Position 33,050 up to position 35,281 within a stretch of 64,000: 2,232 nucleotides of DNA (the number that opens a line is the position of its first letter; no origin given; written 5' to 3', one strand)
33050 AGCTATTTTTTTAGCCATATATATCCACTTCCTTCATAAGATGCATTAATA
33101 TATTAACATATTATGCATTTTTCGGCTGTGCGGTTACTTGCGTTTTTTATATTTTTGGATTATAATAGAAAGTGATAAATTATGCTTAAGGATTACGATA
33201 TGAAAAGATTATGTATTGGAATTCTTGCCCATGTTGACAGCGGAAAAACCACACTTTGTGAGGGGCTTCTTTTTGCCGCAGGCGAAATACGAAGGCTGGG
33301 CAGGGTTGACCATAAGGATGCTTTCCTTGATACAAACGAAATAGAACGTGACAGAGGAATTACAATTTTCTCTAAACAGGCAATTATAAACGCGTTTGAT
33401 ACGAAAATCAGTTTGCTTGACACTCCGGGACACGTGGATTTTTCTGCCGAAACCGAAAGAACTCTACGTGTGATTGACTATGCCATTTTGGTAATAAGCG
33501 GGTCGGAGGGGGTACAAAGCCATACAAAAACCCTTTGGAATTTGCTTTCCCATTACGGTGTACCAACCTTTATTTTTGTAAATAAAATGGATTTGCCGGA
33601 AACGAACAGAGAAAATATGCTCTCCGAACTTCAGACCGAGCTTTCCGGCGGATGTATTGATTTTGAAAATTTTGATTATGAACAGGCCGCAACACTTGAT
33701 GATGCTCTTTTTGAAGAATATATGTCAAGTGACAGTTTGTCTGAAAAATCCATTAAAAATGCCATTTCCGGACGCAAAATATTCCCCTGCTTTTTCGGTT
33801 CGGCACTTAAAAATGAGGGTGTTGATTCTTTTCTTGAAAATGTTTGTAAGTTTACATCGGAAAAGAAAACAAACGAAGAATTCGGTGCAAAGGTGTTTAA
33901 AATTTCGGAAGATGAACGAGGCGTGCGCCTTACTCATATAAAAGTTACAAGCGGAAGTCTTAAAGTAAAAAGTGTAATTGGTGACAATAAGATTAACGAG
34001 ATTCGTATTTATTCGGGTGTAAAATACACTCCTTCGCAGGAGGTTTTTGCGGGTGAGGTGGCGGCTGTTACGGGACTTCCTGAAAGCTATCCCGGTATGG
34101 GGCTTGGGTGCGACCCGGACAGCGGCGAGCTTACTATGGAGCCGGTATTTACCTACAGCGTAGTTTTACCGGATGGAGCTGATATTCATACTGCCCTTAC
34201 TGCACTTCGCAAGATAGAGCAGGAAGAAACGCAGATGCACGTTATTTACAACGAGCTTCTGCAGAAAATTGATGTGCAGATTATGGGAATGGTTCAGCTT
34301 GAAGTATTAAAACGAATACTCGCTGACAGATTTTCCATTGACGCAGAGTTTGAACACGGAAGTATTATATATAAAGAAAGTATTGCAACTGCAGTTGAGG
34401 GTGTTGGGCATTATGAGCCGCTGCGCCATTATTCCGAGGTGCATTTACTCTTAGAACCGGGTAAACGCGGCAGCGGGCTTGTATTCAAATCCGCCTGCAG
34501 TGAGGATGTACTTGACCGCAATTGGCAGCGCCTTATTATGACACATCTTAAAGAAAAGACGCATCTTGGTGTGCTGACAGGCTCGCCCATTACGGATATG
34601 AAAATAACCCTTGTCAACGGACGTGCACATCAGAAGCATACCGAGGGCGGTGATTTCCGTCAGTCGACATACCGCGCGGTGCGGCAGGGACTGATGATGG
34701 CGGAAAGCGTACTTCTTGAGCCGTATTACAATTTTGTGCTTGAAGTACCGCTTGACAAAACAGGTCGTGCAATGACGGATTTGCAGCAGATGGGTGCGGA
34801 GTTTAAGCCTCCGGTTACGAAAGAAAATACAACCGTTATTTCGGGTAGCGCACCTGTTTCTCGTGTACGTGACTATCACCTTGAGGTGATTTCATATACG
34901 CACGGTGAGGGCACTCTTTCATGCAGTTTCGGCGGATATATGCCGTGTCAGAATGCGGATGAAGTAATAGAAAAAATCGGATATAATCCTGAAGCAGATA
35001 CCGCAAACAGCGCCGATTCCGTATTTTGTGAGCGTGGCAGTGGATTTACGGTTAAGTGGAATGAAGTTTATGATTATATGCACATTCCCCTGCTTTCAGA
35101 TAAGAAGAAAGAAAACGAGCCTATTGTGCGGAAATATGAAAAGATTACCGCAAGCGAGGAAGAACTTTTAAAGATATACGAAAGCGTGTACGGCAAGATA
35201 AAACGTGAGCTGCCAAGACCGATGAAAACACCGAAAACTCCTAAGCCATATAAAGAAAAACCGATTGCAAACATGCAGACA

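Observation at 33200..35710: Ribosome-binding GTPase (EF-G/TetM-like) fused to a Rae1/YacP-type NYN nuclease domain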

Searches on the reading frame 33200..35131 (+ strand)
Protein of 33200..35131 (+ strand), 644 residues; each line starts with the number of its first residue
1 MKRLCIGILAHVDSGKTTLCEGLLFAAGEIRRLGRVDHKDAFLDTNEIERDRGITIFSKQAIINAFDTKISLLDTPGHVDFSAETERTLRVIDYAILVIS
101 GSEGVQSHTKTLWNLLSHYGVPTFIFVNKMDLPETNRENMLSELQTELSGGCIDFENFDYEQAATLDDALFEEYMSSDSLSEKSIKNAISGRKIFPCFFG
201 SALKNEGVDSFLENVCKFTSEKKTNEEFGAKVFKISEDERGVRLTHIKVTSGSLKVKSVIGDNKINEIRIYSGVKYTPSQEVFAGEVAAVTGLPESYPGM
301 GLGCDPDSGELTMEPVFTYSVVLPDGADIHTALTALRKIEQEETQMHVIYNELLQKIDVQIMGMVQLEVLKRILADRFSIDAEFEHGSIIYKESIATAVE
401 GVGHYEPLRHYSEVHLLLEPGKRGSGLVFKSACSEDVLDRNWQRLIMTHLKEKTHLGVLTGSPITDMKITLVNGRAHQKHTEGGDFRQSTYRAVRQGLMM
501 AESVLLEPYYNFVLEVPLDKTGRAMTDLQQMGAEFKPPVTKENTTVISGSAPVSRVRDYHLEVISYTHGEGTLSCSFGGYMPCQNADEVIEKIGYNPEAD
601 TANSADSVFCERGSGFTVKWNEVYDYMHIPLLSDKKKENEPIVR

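Call 22: search_solved_structures(query=window:33200-35131:+, max_evalue=1e-20, show_alignments=2)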
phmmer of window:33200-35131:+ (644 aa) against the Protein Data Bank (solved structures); distinct sequences matched with E-value up to 1e-20: 72 (the best 60 are shown).
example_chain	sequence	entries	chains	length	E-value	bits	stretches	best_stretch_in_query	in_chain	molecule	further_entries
4v6v_A1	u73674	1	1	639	7.8e-68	232.5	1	1-583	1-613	Tetracycline resistance protein TetO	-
3j9y_w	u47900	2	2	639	2.9e-66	227.3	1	1-581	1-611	Tetracycline resistance protein TetM | Tetracycline resistance protein TetM from transposon Tn916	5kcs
3j25_A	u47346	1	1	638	3.7e-66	227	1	4-581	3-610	Tetracycline resistance protein tetM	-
2xex_A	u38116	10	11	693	1.3e-64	221.9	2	5-150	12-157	ELONGATION FACTOR G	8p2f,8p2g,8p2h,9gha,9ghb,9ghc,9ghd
3zz0_A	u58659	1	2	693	1.4e-64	221.8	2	5-150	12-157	Elongation factor G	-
3zzt_A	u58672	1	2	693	9.2e-64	219.1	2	5-150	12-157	ELONGATION FACTOR G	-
3zzu_A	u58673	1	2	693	1e-63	218.9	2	5-150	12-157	ELONGATION FACTOR G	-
4myt_A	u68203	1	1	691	3.3e-61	210.6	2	2-134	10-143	Elongation factor G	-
4m1k_A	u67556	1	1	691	3.4e-61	210.6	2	2-134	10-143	Elongation factor G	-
1efg_A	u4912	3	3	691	5.8e-61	209.8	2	2-134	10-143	ELONGATION FACTOR G | PROTEIN (ELONGATION FACTOR G)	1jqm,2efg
1dar_A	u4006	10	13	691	6.7e-61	209.6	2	2-134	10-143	ELONGATION FACTOR G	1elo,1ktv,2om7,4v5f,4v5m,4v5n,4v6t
4v9j_AY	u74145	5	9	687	6.7e-61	209.6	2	2-134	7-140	Elongation factor G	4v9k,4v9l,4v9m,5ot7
4w29_AY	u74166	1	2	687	9.4e-61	209.1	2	2-134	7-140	Elongation factor G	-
4v9h_AY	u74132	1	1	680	9.6e-61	209.1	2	5-134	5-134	Elongation factor G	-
4wpo_BZ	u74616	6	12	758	1.1e-60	208.9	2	2-134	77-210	50S ribosomal protein L9,Elongation factor G | Chimera protein of 50S ribosomal protein L9 and Elongation factor G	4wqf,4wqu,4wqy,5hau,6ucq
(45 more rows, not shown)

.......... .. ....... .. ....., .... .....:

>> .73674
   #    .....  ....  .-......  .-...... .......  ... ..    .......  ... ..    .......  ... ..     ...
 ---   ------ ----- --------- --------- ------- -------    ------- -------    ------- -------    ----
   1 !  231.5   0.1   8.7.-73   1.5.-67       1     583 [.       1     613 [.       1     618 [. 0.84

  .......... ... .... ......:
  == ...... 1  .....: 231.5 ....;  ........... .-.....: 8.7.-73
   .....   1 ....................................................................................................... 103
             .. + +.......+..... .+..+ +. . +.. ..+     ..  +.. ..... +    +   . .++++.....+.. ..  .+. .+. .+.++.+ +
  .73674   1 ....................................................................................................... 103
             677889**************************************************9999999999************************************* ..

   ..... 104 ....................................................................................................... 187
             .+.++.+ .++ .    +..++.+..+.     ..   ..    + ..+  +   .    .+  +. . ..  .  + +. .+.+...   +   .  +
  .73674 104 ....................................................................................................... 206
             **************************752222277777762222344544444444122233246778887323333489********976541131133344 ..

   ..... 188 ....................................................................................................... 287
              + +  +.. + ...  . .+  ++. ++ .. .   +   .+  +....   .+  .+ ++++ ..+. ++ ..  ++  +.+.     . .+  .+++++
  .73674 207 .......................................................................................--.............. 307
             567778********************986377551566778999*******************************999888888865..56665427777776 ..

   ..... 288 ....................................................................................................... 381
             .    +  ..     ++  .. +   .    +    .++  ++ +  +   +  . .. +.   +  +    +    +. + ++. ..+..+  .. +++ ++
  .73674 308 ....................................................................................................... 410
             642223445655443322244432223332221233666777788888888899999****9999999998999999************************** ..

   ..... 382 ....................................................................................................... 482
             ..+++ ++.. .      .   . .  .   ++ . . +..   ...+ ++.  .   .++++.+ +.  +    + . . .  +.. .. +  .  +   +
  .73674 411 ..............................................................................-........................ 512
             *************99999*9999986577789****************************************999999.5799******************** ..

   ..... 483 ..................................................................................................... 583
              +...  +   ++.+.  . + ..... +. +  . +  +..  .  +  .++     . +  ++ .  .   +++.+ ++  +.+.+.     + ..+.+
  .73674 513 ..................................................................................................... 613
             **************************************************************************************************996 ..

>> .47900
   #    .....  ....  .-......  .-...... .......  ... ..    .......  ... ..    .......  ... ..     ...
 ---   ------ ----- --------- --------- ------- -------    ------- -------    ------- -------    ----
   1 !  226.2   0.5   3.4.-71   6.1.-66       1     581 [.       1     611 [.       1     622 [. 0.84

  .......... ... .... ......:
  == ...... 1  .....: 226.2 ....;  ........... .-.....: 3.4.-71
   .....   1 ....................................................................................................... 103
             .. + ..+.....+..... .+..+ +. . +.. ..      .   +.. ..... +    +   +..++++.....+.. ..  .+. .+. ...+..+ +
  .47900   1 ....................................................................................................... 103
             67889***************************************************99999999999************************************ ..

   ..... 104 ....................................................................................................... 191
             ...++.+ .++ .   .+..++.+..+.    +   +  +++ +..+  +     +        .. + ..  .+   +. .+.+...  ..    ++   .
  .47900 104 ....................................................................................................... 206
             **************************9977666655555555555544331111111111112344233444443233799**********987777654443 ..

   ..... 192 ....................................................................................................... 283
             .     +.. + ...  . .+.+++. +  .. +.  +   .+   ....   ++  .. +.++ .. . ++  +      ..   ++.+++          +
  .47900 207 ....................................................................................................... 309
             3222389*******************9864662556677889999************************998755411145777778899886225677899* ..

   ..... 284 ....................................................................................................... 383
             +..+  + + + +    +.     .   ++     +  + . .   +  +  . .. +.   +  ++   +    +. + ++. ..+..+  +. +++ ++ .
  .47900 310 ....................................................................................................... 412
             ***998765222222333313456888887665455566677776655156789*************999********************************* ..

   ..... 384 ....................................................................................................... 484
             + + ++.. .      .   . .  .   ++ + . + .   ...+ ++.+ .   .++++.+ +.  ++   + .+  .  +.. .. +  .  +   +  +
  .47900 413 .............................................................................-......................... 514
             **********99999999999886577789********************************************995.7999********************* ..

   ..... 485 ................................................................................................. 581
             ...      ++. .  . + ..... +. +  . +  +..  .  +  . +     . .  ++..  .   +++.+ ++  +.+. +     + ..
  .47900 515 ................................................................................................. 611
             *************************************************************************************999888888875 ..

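Call 35: search_dna_similar(query=window:33200-35131:+, collection=plasmids, mode=protein, max_rows=25, rows=spread)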
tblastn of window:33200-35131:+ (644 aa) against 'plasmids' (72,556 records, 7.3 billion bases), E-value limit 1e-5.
Records with a match: 1482; places in all: 1844; records where one place covers at least 80% of the query: 1195.
Best place of each record, by identity: 60-80% 1; <60% 1481.
By first word of the organism name: Enterococcus 304; Escherichia 224; Campylobacter 171; Ralstonia 137; Sinorhizobium 76; Salmonella 53; Ligilactobacillus 44; Clostridium 36; Neisseria 28; Lactococcus 22; and 103 more.
By predicted mobility (MOB-suite, as given by PLSDB): mobilizable 555; conjugative 479; non-mobilizable 448.
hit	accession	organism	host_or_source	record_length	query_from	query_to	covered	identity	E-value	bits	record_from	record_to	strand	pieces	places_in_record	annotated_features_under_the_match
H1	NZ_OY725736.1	Monoglobus pectinilyticus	-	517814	1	629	98%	60.2%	0e+0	798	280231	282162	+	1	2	translation factor GTPase family protein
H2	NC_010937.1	Clostridium perfringens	-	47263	1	580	90%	30.4%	3e-77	276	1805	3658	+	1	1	tetB(P): tetracycline resistance ribosomal protection protein TetB(P) | tetA(P): tetracycline efflux MFS transporter TetA(P)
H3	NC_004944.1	Lactiplantibacillus plantarum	-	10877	1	580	90%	29.1%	4e-64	237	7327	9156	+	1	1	tet(M): tetracycline resistance ribosomal protection protein Tet(M)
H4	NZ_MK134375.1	Acinetobacter baumannii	pig,caecum at slaughter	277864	1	580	90%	29.1%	4e-64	237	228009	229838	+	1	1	tet(M): tetracycline resistance ribosomal protection protein Tet(M)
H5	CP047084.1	Campylobacter jejuni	human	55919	1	582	90%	28.8%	4e-67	246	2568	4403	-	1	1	tet(O): tetracycline resistance ribosomal protection protein Tet(O)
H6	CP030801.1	Vibrio owensii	shrimp,Pure culture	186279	1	580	90%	28.8%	2e-64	238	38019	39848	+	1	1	tetracycline resistance ribosomal protection protein Tet(M) | tet(M): tetracycline resistance ribosomal protection protein Tet(M)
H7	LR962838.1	Enterococcus faecalis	-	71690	1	582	90%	28.7%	3e-66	243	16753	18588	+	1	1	tet(O): tetracycline resistance ribosomal protection protein Tet(O)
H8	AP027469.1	Escherichia coli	-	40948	1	580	90%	28.7%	4e-64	237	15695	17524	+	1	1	tetM: tetracycline resistance ribosomal protection protein Tet(M) | tet(M): tetracycline resistance ribosomal protection protein Tet(M)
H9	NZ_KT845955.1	Escherichia coli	-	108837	1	580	90%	28.7%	4e-64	237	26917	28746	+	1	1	tet(M): tetracycline resistance ribosomal protection protein Tet(M)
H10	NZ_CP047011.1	Escherichia coli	swine,whole organism,heart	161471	1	580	90%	28.7%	4e-64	237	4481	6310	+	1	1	tet(M): tetracycline resistance ribosomal protection protein Tet(M)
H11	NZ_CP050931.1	Neisseria gonorrhoeae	Homo sapiens,Urethral discharge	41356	1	580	90%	28.5%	1e-62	233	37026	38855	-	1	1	tet(M): tetracycline resistance ribosomal protection protein Tet(M)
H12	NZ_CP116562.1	Enterococcus faecalis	Bos taurus,whole organism,fecal sample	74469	1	580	90%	28.2%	2e-61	229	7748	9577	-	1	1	tet(M): tetracycline resistance ribosomal protection protein Tet(M)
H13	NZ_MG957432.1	Enterococcus faecium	Homo sapiens,feecal sample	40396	1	580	90%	28.2%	2e-61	229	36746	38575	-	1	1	tet(M): tetracycline resistance ribosomal protection protein Tet(M)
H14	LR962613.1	Enterococcus faecalis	-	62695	1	580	90%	28.2%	2e-61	229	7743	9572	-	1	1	tet(M): tetracycline resistance ribosomal protection protein Tet(M)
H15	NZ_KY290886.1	Enterococcus faecalis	-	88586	1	580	90%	28.2%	2e-61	229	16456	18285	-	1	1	tet(M): tetracycline resistance ribosomal protection protein Tet(M)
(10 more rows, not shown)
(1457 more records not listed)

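Call 38: get_annotated_region(hit=H3, flank=300)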
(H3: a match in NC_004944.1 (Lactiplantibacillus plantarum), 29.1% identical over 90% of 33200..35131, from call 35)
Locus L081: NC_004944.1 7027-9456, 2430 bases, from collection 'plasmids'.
description: Lactiplantibacillus plantarum plasmid pMD5057, complete sequence
organism: Lactiplantibacillus plantarum (NCBI taxid 1590)
taxonomy: Bacteria; Bacillota; Bacilli; Lactobacillales; Lactobacillaceae; Lactiplantibacillus; Lactiplantibacillus plantarum
host: -; source: -; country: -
typing (MOB-suite, as given by PLSDB): non-mobilizable; replicon rep_cluster_2119
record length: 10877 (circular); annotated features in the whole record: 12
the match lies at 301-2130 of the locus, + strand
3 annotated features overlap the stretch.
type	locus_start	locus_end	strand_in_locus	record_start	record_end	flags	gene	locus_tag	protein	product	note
CDS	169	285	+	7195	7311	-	-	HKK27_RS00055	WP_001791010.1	tetracycline resistance determinant leader peptide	-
predicted_resistance_gene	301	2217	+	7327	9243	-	tet(M)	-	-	tetracycline resistance ribosomal protection protein Tet(M)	predicted by amrfinderplus; class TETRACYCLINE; identity 100.0%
CDS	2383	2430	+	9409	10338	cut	-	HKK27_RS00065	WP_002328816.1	IS30-like element ISLpl1 family transposase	GO:0006313 - DNA transposition [Evidence IEA]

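Call 39: get_annotated_region(hit=H5, flank=300)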
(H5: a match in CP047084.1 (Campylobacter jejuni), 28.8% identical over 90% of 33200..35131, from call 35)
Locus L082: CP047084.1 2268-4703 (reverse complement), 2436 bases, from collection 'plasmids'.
description: Campylobacter jejuni strain 2017D-0132 plasmid p-2017D-0132-2, complete sequence
organism: Campylobacter jejuni (NCBI taxid 197)
taxonomy: Bacteria; Campylobacterota; Epsilonproteobacteria; Campylobacterales; Campylobacteraceae; Campylobacter; Campylobacter jejuni
host: -; source: human; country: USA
typing (MOB-suite, as given by PLSDB): conjugative; replicon rep_cluster_475; relaxase MOBP; mating-pair formation MPF_T
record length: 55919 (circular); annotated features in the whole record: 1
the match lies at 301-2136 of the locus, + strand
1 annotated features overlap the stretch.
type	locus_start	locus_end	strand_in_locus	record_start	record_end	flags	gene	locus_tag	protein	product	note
predicted_resistance_gene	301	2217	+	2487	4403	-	tet(O)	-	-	tetracycline resistance ribosomal protection protein Tet(O)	predicted by amrfinderplus; class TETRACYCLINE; identity 100.0%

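Call 40: get_annotated_region(hit=H1, flank=12000)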
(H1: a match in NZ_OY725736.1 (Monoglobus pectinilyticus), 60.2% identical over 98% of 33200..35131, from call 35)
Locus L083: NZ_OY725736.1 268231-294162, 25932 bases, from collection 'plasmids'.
description: Monoglobus pectinilyticus strain Ruminococcaceae species TSDC17.2-1.2 plasmid 12, complete sequence
organism: Monoglobus pectinilyticus (NCBI taxid 1981510)
taxonomy: Bacteria; Bacillota; Clostridia; Monoglobales; Monoglobaceae; Monoglobus; Monoglobus pectinilyticus
host: -; source: -; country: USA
typing (MOB-suite, as given by PLSDB): non-mobilizable
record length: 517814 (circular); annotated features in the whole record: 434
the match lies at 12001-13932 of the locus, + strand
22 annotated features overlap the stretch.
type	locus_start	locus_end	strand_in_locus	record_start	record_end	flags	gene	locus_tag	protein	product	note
CDS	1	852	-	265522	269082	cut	smc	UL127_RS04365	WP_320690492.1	chromosome segregation protein SMC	GO:0030261 - chromosome condensation [Evidence IEA]; GO:0007059 - chromosome segregation [Evidence IEA]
CDS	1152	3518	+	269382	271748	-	-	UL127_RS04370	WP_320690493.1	anaerobic ribonucleoside triphosphate reductase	GO:0006260 - DNA replication [Evidence IEA]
CDS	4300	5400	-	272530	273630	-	-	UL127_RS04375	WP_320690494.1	glycoside hydrolase family 88 protein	-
CDS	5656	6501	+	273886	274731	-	-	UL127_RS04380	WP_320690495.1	sugar phosphate isomerase/epimerase family protein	-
CDS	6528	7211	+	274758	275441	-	sfsA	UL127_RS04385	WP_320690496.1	DNA/RNA nuclease SfsA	GO:0000023 - maltose metabolic process [Evidence IEA]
CDS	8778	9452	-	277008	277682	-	-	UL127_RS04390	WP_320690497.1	single-stranded DNA-binding protein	-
CDS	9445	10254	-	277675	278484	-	-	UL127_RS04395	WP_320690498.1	polysaccharide deacetylase family protein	GO:0005975 - carbohydrate metabolic process [Evidence IEA]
CDS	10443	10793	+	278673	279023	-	-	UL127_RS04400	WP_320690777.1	arsenate reductase family protein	-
CDS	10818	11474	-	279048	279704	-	-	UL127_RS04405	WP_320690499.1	pentapeptide repeat-containing protein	-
CDS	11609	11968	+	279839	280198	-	-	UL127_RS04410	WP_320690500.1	hypothetical protein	-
CDS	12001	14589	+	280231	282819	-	-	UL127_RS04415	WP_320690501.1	translation factor GTPase family protein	-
CDS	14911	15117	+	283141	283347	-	-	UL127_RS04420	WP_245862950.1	spore coat associated protein CotJA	-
CDS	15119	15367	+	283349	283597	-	-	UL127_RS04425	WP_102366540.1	spore coat protein CotJB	-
CDS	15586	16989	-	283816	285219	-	-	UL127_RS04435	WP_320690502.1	recombinase family protein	GO:0006310 - DNA recombination [Evidence IEA]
CDS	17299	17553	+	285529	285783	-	-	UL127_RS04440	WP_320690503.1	hypothetical protein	-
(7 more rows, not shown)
